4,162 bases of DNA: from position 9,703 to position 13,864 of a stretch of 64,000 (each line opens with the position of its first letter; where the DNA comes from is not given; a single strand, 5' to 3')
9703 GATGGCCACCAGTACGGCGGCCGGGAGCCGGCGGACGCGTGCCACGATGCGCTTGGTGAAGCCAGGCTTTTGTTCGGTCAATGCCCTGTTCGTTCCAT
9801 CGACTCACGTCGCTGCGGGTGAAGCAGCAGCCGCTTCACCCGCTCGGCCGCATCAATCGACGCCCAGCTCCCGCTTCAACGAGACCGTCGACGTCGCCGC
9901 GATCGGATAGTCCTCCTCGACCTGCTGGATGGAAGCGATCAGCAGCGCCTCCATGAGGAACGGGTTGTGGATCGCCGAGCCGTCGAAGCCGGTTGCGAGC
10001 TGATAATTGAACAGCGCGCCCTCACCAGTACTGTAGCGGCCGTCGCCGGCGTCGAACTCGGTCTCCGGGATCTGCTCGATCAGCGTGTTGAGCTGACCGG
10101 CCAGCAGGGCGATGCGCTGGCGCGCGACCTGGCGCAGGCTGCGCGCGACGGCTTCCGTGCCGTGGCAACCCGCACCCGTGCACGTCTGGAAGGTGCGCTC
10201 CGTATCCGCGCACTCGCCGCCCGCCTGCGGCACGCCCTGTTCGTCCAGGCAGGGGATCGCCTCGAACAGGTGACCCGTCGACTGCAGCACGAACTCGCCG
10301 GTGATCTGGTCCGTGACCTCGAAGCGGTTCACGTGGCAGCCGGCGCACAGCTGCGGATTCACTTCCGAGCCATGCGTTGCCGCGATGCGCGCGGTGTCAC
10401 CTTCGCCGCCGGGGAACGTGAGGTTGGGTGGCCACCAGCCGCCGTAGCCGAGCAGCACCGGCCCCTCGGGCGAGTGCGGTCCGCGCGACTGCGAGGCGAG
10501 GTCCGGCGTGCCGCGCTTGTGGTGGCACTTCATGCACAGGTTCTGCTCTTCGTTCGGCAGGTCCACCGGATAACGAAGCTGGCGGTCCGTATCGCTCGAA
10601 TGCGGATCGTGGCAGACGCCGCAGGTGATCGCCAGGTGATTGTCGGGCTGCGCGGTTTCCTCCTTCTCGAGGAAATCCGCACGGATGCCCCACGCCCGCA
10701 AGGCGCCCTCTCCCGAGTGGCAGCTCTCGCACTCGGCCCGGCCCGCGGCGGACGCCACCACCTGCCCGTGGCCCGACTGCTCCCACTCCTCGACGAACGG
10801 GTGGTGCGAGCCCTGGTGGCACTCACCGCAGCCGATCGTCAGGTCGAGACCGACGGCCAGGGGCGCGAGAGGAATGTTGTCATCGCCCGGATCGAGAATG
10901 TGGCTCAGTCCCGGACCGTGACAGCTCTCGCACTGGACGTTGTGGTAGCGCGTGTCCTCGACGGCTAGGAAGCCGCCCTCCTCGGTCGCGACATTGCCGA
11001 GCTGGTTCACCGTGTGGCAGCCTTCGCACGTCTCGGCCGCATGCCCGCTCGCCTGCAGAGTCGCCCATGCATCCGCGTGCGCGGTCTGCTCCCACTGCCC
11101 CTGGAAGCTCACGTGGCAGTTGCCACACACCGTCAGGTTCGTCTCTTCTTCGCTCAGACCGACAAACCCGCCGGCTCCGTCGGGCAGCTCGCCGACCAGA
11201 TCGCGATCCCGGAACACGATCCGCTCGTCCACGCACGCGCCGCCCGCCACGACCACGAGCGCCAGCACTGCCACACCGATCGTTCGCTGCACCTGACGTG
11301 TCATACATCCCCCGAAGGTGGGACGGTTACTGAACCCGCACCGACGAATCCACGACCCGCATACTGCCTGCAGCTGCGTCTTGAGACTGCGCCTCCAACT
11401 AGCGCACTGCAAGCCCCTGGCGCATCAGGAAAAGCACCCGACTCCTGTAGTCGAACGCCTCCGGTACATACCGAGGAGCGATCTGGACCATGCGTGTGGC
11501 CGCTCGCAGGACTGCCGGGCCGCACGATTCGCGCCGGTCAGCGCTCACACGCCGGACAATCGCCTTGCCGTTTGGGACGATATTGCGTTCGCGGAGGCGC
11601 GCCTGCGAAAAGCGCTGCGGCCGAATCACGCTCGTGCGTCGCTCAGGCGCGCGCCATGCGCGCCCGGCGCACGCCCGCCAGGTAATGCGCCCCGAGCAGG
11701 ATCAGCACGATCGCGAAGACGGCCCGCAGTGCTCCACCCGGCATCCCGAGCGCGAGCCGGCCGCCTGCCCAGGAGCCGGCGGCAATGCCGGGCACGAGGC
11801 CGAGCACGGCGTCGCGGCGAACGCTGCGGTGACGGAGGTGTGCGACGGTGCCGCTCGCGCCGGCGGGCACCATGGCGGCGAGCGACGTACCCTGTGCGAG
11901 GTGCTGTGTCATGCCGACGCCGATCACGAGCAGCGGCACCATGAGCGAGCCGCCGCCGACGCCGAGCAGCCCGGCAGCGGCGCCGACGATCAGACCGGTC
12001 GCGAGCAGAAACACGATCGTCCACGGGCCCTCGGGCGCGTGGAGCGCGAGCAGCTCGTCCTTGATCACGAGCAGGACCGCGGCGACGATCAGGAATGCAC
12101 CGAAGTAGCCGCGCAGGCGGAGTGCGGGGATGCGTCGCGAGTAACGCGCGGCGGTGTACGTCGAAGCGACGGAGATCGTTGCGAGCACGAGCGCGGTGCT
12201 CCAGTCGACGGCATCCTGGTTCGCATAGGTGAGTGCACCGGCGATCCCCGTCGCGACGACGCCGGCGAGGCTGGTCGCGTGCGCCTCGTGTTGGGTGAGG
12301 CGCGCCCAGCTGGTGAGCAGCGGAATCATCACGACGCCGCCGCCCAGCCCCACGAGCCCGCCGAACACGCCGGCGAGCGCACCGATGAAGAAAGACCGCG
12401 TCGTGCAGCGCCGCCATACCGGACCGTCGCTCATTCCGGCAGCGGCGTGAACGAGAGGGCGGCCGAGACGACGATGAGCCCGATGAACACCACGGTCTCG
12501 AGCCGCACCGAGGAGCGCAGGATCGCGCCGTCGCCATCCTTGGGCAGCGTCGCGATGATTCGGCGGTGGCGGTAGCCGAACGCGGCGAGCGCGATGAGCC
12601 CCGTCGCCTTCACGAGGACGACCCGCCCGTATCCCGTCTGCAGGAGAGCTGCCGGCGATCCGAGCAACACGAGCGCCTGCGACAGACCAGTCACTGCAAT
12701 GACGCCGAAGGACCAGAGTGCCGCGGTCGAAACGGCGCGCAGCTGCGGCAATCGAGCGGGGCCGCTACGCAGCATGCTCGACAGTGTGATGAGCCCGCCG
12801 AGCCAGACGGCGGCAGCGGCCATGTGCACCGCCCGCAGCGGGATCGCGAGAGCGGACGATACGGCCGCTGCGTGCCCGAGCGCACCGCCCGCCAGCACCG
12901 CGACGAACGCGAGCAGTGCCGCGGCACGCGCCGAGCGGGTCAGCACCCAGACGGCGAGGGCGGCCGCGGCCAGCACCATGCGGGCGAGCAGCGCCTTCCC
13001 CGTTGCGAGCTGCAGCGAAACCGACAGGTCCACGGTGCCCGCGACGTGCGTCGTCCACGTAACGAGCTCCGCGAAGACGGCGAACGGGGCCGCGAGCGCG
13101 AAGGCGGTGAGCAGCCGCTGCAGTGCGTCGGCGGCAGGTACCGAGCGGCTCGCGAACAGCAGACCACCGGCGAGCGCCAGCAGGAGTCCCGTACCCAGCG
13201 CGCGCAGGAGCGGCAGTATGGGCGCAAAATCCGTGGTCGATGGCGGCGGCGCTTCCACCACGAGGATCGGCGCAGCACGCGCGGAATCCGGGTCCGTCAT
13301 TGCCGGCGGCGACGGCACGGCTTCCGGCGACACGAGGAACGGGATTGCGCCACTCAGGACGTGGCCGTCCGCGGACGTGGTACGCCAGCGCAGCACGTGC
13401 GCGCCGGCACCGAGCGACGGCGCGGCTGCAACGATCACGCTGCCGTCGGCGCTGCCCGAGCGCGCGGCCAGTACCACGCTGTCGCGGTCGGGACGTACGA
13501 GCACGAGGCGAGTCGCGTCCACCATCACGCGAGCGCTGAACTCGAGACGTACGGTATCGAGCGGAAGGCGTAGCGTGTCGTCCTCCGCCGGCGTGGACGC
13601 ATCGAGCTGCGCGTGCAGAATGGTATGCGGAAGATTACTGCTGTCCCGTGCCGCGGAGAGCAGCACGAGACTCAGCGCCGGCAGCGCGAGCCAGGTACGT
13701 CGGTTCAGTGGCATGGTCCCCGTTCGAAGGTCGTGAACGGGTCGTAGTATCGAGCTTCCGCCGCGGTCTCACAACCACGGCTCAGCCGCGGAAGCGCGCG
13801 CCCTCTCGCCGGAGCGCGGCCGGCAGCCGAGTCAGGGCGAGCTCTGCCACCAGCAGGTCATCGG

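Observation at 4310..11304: Six-gene porin plus multihaem-cytochrome operon (46 haem motifs): candidate outer-membrane electron conduit of a non-canonical type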

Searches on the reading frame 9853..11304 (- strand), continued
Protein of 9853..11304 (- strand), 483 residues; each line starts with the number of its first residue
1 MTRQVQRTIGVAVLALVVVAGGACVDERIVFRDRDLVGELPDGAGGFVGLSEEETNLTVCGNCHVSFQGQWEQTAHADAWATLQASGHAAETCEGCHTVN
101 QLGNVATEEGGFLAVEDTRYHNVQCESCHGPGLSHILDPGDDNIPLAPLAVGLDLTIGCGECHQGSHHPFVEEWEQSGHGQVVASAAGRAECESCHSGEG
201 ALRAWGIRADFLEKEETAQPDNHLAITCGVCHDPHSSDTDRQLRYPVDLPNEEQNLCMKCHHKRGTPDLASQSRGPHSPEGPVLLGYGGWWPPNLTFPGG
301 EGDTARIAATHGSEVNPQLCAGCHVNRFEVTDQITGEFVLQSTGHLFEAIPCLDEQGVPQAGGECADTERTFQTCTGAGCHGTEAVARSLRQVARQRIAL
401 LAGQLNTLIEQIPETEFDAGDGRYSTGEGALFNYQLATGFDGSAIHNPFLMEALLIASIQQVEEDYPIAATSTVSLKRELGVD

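Call 97: find_encoding_contigs(protein=P0504, flank=7000, max_places=1)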
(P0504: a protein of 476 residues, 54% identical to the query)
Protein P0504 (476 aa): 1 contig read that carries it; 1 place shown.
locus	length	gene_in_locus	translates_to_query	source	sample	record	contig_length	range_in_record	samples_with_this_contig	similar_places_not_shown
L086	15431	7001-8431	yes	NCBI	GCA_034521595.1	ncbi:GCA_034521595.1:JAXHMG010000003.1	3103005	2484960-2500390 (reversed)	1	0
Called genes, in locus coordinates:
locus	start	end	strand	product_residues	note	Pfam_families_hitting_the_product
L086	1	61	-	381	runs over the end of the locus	PF03480:DctP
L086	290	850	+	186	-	PF03918:CcmH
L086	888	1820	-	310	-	PF01063:Aminotran_4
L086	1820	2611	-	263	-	PF00106:adh_short, PF08659:KR, PF23441:SDR (weak), PF13460:NAD_binding_10 (weak), PF13561:adh_short_C2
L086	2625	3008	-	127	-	PF00190:Cupin_1 (weak), PF07883:Cupin_2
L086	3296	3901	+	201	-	-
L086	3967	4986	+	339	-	PF00180:Iso_dh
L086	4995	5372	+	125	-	-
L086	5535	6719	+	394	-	PF02771:Acyl-CoA_dh_N, PF02770:Acyl-CoA_dh_M, PF11794:HpaB_N (weak), PF00441:Acyl-CoA_dh_1, PF08028:Acyl-CoA_dh_2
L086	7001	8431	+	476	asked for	PF14522:Cytochrome_C7 (faint), PF22113:Mtrc-MtrF_II-IV_dom (faint), PF09699:Paired_CXXCH_1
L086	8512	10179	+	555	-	PF02085:Cytochrom_CIII (faint), PF14522:Cytochrome_C7 (faint), PF14537:Cytochrom_c3_2 (faint), PF22113:Mtrc-MtrF_II-IV_dom (faint)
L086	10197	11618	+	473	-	-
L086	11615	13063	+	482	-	PF09699:Paired_CXXCH_1 (faint), PF14522:Cytochrome_C7 (faint), PF22113:Mtrc-MtrF_II-IV_dom (faint)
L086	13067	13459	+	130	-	PF07719:TPR_2 (faint)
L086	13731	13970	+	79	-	-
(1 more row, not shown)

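Call 98: find_encoding_contigs(protein=P0421, flank=7000, max_places=1)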
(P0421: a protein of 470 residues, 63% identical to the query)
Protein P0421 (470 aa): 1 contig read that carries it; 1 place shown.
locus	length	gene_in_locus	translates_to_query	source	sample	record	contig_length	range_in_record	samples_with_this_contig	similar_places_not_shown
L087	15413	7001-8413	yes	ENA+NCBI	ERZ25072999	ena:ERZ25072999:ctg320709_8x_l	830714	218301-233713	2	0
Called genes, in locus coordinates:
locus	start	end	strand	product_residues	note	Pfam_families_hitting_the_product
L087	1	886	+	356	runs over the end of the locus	PF01112:Asparaginase_2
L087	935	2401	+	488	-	PF04389:Peptidase_M28 (weak), PF01546:Peptidase_M20, PF07687:M20_dimer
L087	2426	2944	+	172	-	-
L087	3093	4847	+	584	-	PF00488:MutS_V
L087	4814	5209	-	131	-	-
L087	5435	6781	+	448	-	PF00557:Peptidase_M24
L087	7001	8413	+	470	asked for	PF14522:Cytochrome_C7 (faint), PF14537:Cytochrom_c3_2 (faint), PF09699:Paired_CXXCH_1 (weak)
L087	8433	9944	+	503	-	PF02085:Cytochrom_CIII (faint), PF14522:Cytochrome_C7 (faint), PF14537:Cytochrom_c3_2 (faint), PF22113:Mtrc-MtrF_II-IV_dom (faint)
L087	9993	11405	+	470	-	-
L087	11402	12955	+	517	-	PF09699:Paired_CXXCH_1 (faint)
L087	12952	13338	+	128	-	-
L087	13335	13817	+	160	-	PF13442:Cytochrome_CBB3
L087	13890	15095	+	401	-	PF25046:DUF7790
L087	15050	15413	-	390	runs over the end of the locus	-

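Call 99: find_encoding_contigs(protein=P0481, flank=7000, max_places=1)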
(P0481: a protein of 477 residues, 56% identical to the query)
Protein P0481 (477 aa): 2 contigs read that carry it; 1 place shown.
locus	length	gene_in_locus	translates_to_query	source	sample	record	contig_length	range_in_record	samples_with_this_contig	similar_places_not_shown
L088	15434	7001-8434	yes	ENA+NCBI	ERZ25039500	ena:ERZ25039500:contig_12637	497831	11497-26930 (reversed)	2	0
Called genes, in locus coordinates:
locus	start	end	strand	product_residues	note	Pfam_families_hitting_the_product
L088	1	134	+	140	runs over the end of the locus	PF01641:SelR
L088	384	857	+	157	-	-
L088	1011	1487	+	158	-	-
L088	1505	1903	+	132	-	-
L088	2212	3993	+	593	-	PF00672:HAMP, PF00512:HisKA, PF02518:HATPase_c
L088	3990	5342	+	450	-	PF00072:Response_reg, PF00158:Sigma54_activat, PF14532:Sigma54_activ_2, PF07728:AAA_5, PF25601:AAA_lid_14, PF02954:HTH_8, PF18024:HTH_50 (weak)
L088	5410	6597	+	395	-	PF02771:Acyl-CoA_dh_N, PF02770:Acyl-CoA_dh_M, PF00441:Acyl-CoA_dh_1, PF08028:Acyl-CoA_dh_2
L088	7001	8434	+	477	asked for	PF14522:Cytochrome_C7 (faint), PF13435:Cytochrome_C554 (weak), PF14537:Cytochrom_c3_2 (faint), PF09699:Paired_CXXCH_1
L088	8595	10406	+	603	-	PF02085:Cytochrom_CIII (faint), PF14522:Cytochrome_C7 (faint), PF14537:Cytochrom_c3_2 (faint)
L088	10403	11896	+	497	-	-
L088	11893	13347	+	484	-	PF22113:Mtrc-MtrF_II-IV_dom (faint), PF14522:Cytochrome_C7 (weak)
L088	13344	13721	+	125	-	PF13428:TPR_14 (faint), PF07719:TPR_2 (faint), PF14559:TPR_19 (weak)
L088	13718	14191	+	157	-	PF00034:Cytochrom_C (weak), PF13442:Cytochrome_CBB3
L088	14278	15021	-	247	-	PF00034:Cytochrom_C, PF13442:Cytochrome_CBB3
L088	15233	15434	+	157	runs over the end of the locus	PF02566:OsmC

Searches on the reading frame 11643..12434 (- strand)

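Call 79: search_protein_families(library=ncbifam, proteins=[window:11643-12434:-], max_evalue=0.00001)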
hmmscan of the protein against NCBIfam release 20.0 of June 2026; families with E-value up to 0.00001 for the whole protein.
window:11643-12434:- (263 aa): 1 family
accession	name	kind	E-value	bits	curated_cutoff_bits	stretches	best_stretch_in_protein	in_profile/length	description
NF040961.1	MamO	equivalog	8.7e-07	27.6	800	1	9-121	526-646/648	magnetosome protein MamO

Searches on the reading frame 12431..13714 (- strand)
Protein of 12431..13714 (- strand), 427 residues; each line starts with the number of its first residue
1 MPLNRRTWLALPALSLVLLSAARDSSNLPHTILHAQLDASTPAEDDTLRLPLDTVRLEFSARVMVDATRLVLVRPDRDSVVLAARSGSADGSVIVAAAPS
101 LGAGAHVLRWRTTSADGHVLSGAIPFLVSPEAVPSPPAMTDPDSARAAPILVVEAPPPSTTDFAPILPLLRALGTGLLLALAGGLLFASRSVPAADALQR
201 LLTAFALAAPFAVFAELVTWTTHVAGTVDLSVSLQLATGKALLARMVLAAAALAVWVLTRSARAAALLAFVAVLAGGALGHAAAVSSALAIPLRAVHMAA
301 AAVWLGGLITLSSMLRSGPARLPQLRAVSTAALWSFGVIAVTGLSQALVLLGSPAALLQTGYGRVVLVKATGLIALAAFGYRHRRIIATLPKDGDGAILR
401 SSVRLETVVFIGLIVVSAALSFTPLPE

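Call 79: search_protein_families(library=ncbifam, proteins=[window:12431-13714:-], max_evalue=0.00001)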
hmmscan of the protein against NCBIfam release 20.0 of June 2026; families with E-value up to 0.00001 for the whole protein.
window:12431-13714:- (427 aa): 2 families
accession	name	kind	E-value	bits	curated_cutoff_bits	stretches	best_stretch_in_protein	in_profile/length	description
NF033814.1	copper_CopC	equivalog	1.5e-12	47.9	95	1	32-128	9-106/107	copper homeostasis periplasmic binding protein CopC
NF033808.0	copper_CopD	equivalog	8.7e-10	38.7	195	1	169-420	6-289/295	copper homeostasis membrane protein CopD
